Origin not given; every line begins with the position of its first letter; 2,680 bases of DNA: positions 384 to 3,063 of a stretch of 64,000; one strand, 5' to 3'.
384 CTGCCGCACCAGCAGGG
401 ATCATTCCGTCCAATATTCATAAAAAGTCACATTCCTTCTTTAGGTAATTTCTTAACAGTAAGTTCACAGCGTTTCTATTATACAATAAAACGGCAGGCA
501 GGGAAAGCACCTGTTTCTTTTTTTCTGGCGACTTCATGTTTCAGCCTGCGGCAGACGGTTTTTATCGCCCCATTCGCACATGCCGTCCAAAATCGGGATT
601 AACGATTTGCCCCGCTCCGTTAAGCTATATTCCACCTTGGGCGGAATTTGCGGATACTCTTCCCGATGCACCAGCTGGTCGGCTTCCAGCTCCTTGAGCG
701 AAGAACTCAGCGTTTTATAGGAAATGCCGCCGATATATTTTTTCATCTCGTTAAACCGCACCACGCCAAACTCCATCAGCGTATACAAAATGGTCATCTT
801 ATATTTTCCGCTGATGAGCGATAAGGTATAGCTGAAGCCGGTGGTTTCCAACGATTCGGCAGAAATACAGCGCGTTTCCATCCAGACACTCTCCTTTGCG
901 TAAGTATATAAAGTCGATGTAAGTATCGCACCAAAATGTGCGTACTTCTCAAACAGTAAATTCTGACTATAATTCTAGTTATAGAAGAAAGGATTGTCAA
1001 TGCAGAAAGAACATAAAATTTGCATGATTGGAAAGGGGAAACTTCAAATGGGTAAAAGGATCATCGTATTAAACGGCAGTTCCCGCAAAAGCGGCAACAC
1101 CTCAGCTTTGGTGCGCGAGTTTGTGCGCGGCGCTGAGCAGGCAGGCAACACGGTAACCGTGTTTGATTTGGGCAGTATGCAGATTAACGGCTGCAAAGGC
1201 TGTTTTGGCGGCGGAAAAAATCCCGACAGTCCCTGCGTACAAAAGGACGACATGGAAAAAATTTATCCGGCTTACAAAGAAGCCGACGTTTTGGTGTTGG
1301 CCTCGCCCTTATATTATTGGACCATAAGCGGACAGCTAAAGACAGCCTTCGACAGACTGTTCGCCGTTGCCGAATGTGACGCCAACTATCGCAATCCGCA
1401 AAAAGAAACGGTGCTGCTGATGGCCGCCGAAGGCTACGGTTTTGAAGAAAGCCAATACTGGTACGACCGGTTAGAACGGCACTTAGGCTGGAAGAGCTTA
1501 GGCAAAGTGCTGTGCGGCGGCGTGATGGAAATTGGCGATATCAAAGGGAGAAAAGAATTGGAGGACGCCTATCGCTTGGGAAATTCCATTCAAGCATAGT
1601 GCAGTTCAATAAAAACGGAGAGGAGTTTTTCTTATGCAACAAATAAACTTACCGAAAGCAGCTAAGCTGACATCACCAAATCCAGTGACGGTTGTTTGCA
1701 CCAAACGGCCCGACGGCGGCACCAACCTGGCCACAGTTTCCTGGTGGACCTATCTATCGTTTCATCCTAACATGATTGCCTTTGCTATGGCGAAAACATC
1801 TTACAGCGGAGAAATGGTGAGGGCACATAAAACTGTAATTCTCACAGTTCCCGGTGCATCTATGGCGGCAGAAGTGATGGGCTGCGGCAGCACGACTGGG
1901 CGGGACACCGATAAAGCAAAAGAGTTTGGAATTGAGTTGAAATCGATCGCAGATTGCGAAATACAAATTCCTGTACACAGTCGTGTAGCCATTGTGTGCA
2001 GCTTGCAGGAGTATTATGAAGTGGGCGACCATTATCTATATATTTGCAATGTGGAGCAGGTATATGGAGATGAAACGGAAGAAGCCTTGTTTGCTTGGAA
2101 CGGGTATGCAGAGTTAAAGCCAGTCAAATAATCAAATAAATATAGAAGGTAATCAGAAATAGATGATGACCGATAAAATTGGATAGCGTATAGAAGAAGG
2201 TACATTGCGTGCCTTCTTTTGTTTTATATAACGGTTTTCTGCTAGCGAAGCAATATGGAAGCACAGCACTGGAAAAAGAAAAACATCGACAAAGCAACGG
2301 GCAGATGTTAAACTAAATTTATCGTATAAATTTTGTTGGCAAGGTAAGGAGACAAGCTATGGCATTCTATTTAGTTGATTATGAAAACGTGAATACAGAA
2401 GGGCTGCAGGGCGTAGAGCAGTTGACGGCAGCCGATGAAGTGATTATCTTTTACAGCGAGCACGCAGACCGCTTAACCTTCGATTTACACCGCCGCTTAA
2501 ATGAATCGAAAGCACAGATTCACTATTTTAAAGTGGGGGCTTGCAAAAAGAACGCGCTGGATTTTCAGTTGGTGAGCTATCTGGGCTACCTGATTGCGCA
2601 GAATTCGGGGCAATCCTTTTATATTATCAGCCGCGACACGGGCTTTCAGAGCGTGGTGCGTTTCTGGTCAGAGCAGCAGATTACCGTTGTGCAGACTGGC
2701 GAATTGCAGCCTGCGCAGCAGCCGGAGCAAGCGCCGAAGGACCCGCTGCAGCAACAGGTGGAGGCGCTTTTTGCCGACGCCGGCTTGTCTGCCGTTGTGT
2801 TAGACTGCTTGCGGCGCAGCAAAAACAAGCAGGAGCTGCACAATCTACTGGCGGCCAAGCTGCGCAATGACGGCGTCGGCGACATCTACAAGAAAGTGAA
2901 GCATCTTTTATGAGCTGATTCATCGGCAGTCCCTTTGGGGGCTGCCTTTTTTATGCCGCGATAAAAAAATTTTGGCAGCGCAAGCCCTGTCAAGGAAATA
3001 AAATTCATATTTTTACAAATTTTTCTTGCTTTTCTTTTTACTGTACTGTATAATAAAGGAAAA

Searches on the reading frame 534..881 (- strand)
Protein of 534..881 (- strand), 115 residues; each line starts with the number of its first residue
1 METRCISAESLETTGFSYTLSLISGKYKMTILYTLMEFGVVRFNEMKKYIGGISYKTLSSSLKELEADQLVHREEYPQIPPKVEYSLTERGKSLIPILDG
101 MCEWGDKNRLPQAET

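Call 5: search_protein_families(library=pfam, proteins=[window:534-881:-], max_evalue=0.01)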
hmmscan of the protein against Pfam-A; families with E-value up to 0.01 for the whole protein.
window:534-881:- (115 aa): 2 families
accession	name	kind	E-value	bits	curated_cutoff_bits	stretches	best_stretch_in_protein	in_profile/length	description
PF01638.23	HxlR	-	7.7e-32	109.4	20.8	1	22-109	1-87/91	HxlR-like helix-turn-helix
PF03551.20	PadR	-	0.00045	20.6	27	1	44-93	17-71/75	Transcriptional regulator PadR-like family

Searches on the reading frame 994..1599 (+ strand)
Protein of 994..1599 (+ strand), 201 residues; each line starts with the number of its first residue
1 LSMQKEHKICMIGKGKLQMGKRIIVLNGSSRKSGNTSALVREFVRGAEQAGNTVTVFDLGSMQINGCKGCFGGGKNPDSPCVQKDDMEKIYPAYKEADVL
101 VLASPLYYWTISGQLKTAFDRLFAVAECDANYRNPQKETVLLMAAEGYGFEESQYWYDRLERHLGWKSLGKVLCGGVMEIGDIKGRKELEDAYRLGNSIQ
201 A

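Call 5: search_protein_families(library=pfam, proteins=[window:994-1599:+], max_evalue=0.01)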
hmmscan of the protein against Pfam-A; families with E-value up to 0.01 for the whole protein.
window:994-1599:+ (201 aa): 2 families
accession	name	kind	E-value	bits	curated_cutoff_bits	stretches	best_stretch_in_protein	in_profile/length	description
PF03358.20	FMN_red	-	8.3e-23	81.1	24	1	22-147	2-116/152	NADPH-dependent FMN reductase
PF02525.22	Flavodoxin_2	-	6.4e-14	52.6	27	1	21-125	1-106/198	Flavodoxin-like fold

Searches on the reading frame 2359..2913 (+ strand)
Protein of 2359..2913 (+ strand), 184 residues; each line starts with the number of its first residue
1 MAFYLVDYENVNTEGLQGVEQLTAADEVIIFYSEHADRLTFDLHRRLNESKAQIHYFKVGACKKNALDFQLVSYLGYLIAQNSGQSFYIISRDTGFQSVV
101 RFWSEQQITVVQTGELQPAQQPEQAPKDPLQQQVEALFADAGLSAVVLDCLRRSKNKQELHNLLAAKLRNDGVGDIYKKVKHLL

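Call 5: search_protein_families(library=pfam, proteins=[window:2359-2913:+], max_evalue=0.01)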
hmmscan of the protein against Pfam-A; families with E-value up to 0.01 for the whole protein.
window:2359-2913:+ (184 aa): 2 families
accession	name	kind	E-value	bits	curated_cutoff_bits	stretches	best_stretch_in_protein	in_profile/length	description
PF18475.7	PIN7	-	8.9e-32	110.3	34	1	5-105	1-101/103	PIN domain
PF01936.24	NYN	-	0.0044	18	24.2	1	41-114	49-124/145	NYN domain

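Call 103: search_protein_families(library=padloc, proteins=[window:2359-2913:+], max_evalue=0.01)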
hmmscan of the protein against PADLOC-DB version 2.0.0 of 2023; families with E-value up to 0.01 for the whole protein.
window:2359-2913:+ (184 aa): 0 families

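Call 104: search_protein_families(library=phrogs, proteins=[window:2359-2913:+], max_evalue=0.001)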
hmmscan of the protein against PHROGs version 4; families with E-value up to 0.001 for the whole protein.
window:2359-2913:+ (184 aa): 0 families
